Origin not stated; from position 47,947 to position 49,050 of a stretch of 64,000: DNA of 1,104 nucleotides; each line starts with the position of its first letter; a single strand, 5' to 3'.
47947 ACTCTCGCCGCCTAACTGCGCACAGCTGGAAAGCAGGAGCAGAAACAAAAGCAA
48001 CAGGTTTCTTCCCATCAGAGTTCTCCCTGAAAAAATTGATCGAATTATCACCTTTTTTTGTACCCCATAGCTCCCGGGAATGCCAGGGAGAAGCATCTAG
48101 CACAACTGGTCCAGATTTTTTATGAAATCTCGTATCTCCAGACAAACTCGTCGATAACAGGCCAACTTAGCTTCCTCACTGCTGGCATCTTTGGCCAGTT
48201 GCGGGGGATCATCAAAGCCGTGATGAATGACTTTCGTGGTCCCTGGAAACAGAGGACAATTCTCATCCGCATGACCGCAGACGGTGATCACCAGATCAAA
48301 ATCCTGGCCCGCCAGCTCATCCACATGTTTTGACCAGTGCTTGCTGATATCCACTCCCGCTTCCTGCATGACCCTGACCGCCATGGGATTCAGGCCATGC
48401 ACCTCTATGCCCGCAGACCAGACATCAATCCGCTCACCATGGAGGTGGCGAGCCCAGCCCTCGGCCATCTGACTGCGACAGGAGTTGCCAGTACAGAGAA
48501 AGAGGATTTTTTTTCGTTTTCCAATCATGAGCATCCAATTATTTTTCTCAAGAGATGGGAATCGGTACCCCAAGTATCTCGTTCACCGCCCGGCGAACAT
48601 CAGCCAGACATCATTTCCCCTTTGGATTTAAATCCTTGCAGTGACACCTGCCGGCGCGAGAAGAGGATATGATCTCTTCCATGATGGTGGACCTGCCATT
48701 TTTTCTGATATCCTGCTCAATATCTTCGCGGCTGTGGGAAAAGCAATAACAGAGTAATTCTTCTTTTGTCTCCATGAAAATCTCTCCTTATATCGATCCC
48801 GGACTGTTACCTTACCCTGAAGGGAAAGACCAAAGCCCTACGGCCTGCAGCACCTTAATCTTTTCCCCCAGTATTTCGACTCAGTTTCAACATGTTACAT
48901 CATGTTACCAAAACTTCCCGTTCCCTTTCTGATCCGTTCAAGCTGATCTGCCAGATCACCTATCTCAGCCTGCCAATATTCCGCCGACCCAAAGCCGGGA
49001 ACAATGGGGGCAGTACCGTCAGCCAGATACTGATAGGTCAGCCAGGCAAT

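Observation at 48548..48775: Unannotated small ORF upstream of arsC with in-frame UGA at a Cys-Cys position and a SECIS-like hairpin: candidate selenoprotein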

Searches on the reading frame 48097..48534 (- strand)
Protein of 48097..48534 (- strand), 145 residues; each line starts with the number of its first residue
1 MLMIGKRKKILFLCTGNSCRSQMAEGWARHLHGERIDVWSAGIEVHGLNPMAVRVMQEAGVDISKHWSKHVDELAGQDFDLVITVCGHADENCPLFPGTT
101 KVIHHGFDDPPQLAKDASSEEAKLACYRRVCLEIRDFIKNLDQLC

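Call 4: search_protein_families(library=pfam, proteins=[window:48097-48534:-], max_evalue=1)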
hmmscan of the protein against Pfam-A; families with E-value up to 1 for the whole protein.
window:48097-48534:- (145 aa): 2 families
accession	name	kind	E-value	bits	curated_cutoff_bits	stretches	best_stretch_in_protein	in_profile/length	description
PF01451.26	LMWPc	-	5.4e-19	69.3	23.2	1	10-102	1-104/144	Low molecular weight phosphotyrosine protein phosphatase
PF17177.10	PPR_long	-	0.16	11.7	27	1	73-137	43-105/211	Pentacotripeptide-repeat region of PRORP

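Call 5: search_protein_families(library=ncbifam, proteins=[window:48097-48534:-], max_evalue=1)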
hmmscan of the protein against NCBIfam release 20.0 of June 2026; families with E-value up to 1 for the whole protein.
window:48097-48534:- (145 aa): 6 families
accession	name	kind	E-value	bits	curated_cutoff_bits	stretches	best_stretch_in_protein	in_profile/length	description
TIGR02691.1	arsC_pI258_fam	equivalog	3.1e-44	150.3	174.3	1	10-140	1-128/129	arsenate reductase (thioredoxin)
NF010053.0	PRK13530.1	subfamily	2.3e-43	147.7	215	1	6-142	2-129/133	arsenate reductase (thioredoxin)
TIGR02689.1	ars_reduc_gluta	equivalog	1.7e-26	92.9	157.6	1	8-141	1-125/126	arsenate reductase, glutathione/glutaredoxin type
NF007520.0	PRK10126.1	equivalog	4.4e-08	33.7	243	1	8-108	3-107/147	low molecular weight protein-tyrosine-phosphatase Wzb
NF008486.0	PRK11391.1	equivalog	5.3e-05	23.7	247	1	8-85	7-86/148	phosphotyrosine-protein phosphatase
TIGR03533.1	L3_gln_methyl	equivalog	0.039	13.3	229.7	1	6-90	121-201/284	50S ribosomal protein L3 N(5)-glutamine methyltransferase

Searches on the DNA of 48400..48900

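Call 10: search_rna_families(source=window, start=48400, end=48900, threshold=evalue, max_evalue=10)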
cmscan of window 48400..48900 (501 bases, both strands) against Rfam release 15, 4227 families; matches with E-value up to 10: 4.
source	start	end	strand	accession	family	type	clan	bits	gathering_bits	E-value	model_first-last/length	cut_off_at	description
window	48704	48835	-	RF01884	LINC00901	Gene; lncRNA;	-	15.9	55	1.2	1-152/152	no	Non-coding RNA BC040587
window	48782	48810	+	RF01365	CRISPR-DR52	Gene; CRISPR;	-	15.3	50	5.5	1-37/37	no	CRISPR RNA direct repeat element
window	48495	48586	+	RF03490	mir-1426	Gene; miRNA;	-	15.1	71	6.4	1-89/89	no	mir-1426 microRNA precursor family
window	48400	48438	-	RF00075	MIR166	Gene; miRNA;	-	14.4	60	1.8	1-39/111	3'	mir-166 microRNA precursor family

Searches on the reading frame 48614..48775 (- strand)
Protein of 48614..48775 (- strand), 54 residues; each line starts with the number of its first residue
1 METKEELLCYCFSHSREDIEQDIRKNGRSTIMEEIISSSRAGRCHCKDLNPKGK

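Call 4: search_protein_families(library=pfam, proteins=[window:48614-48775:-], max_evalue=1)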
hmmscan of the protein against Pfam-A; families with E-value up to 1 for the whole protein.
seq(54 aa): 1 family
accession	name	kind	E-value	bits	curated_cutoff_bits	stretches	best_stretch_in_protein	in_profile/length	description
PF04324.20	Fer2_BFD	-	8e-05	23.3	26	1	8-47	2-38/50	BFD-like [2Fe-2S] binding domain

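Call 5: search_protein_families(library=ncbifam, proteins=[window:48614-48775:-], max_evalue=1)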
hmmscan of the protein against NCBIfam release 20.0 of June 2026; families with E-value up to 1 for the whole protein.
seq(54 aa): 3 families
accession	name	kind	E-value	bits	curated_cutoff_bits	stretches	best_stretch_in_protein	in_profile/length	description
NF047645.1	CopZ_Nterm_CC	equivalog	4.1e-10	40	100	1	3-54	83-131/138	putative iron-sulfur cluster-binding metallochaperone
TIGR02000.1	NifU_proper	equivalog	0.0041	16.6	273.3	1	5-44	133-172/290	Fe-S cluster assembly protein NifU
NF045877.1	CopZ_Nterm_CU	equivalog_domain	0.057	13.4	190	1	6-54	98-146/161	Csac_0668 family 2Fe-2S cluster-binding (seleno)protein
